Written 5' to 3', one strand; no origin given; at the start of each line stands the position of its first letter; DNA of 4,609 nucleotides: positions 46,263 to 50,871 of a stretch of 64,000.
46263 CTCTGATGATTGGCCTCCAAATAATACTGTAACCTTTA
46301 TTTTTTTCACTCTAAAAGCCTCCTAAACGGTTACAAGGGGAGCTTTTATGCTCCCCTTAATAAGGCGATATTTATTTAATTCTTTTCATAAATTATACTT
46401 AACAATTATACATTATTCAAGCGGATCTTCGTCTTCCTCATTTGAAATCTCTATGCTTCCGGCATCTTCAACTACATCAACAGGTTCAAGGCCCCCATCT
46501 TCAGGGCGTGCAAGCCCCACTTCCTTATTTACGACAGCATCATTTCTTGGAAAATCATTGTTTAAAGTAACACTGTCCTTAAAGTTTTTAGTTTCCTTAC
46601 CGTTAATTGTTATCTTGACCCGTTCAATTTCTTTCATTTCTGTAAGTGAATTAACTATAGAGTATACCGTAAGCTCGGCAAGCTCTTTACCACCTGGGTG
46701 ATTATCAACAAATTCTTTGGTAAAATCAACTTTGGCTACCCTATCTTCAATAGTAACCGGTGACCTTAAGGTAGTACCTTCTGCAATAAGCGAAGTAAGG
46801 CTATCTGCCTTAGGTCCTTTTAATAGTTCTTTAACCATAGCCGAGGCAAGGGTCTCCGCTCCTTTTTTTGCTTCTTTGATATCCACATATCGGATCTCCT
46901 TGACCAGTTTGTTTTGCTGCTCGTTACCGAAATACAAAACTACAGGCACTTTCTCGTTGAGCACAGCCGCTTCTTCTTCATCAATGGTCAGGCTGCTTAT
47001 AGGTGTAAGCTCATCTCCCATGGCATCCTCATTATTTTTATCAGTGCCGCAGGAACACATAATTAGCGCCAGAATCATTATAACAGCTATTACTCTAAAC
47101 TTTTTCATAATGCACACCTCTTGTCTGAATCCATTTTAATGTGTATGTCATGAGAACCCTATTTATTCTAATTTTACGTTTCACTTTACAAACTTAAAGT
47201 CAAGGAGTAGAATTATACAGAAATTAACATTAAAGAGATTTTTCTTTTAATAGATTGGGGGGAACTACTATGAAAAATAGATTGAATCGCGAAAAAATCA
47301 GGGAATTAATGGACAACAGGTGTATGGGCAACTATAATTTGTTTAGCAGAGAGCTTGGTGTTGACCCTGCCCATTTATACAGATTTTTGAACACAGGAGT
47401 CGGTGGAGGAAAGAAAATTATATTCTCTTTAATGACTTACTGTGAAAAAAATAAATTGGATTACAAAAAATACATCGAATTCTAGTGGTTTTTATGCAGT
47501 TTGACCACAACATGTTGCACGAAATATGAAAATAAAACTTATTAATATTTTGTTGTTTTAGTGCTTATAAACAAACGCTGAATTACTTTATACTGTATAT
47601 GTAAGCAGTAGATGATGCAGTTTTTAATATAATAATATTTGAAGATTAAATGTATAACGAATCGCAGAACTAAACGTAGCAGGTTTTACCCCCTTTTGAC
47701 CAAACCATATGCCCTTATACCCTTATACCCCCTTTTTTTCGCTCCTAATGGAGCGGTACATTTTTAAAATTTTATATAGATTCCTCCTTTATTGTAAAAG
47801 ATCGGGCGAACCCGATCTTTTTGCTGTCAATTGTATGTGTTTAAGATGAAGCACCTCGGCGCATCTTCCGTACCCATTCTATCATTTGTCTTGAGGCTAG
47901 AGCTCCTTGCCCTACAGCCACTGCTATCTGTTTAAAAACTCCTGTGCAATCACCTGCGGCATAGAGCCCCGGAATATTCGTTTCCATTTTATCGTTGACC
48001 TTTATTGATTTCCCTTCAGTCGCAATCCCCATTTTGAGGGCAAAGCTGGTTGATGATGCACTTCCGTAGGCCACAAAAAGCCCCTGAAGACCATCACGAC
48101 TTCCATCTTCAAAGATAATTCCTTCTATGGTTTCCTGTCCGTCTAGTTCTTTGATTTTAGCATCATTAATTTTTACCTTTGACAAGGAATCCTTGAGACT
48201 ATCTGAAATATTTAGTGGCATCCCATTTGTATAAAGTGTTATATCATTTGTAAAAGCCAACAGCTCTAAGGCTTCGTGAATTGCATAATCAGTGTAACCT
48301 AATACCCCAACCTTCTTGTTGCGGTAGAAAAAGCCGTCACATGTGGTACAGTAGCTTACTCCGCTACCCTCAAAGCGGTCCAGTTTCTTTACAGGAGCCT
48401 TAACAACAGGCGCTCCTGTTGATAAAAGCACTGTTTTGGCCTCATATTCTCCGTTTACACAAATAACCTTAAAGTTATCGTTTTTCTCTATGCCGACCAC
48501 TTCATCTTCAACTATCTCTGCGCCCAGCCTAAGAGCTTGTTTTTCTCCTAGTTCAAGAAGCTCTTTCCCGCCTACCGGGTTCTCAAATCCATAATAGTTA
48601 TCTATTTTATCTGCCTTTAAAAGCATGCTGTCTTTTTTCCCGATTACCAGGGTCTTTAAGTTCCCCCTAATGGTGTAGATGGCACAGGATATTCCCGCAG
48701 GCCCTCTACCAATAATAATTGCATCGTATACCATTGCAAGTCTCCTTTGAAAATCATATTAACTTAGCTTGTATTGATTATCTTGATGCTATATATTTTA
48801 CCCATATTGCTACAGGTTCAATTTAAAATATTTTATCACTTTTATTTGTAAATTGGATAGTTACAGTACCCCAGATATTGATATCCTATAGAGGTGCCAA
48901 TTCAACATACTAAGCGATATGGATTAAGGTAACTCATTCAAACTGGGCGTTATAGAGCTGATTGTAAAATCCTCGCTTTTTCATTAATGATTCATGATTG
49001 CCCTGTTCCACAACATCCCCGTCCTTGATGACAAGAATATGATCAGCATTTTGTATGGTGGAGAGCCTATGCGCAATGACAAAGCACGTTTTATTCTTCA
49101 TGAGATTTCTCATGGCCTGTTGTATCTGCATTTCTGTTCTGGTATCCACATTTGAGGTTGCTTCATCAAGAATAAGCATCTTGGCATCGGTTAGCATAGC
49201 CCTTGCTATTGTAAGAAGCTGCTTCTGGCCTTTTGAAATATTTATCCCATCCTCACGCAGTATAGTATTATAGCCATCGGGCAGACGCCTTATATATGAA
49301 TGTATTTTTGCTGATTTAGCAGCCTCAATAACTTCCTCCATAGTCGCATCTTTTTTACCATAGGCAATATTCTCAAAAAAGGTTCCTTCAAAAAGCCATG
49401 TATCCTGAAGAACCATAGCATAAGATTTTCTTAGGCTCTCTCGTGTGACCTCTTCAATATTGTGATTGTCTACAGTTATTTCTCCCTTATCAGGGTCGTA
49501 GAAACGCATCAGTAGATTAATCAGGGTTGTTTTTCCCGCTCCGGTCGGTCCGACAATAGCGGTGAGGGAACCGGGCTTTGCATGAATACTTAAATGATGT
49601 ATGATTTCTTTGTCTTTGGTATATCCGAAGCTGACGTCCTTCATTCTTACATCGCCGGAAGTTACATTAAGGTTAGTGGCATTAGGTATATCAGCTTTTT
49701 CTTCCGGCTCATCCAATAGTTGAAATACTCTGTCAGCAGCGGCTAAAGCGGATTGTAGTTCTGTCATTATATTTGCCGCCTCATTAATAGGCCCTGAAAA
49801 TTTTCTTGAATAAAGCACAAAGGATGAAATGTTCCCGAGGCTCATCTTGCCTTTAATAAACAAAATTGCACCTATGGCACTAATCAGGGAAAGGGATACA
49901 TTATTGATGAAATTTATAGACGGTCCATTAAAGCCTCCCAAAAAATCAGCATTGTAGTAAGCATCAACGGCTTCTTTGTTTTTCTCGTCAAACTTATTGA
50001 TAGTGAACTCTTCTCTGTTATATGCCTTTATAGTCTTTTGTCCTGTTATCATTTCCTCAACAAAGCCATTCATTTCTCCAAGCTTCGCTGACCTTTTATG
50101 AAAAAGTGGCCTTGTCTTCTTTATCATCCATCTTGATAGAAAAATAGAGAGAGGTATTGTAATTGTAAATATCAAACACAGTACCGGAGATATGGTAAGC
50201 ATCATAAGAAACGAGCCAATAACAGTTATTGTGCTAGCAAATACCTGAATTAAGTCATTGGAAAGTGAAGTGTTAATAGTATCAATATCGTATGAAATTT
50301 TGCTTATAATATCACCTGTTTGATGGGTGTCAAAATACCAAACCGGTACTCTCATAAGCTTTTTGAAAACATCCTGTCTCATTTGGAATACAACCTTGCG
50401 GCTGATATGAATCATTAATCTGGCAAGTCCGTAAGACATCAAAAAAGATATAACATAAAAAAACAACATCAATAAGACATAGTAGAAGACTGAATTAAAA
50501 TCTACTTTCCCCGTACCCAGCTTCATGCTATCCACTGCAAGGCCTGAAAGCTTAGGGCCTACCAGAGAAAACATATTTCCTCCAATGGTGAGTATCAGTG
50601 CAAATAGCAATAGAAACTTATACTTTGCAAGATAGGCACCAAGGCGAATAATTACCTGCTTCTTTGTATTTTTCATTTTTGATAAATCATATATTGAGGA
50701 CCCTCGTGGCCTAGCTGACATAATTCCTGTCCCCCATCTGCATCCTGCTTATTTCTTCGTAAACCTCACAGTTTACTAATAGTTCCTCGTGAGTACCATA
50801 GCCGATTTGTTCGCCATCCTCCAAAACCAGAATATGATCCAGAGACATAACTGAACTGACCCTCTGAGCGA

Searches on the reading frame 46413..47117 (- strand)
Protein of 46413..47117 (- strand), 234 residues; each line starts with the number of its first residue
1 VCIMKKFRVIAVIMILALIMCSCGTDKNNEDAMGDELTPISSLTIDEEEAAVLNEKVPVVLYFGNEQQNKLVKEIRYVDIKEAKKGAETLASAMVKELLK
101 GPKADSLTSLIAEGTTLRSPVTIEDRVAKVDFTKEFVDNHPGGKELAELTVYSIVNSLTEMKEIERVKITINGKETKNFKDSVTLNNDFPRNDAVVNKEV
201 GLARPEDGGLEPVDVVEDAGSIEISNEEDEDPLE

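Call 47: search_protein_families(library=pfam, proteins=[window:46413-47117:-], max_evalue=0.00001)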
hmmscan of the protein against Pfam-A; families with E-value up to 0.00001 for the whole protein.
window:46413-47117:- (234 aa): 1 family
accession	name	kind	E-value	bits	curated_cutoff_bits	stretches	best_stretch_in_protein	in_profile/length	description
PF10646.14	Germane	-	1.3e-25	90.7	23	1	61-175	2-115/117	Sporulation and spore germination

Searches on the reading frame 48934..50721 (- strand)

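Call 48: search_protein_families(library=pfam, proteins=[window:48934-50721:-], max_evalue=0.00001)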
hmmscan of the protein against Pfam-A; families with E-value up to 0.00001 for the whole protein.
window:48934-50721:- (595 aa): 3 families
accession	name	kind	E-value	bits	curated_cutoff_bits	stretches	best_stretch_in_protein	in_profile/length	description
PF00664.28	ABC_membrane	-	8.9e-56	190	28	1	38-311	1-273/274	ABC transporter transmembrane region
PF00005.33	ABC_tran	-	7.6e-32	111.2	25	1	375-523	2-137/137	ABC transporter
PF02463.25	SMC_N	-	7.8e-08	32.5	40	1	385-566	25-212/220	RecF/RecN/SMC N terminal domain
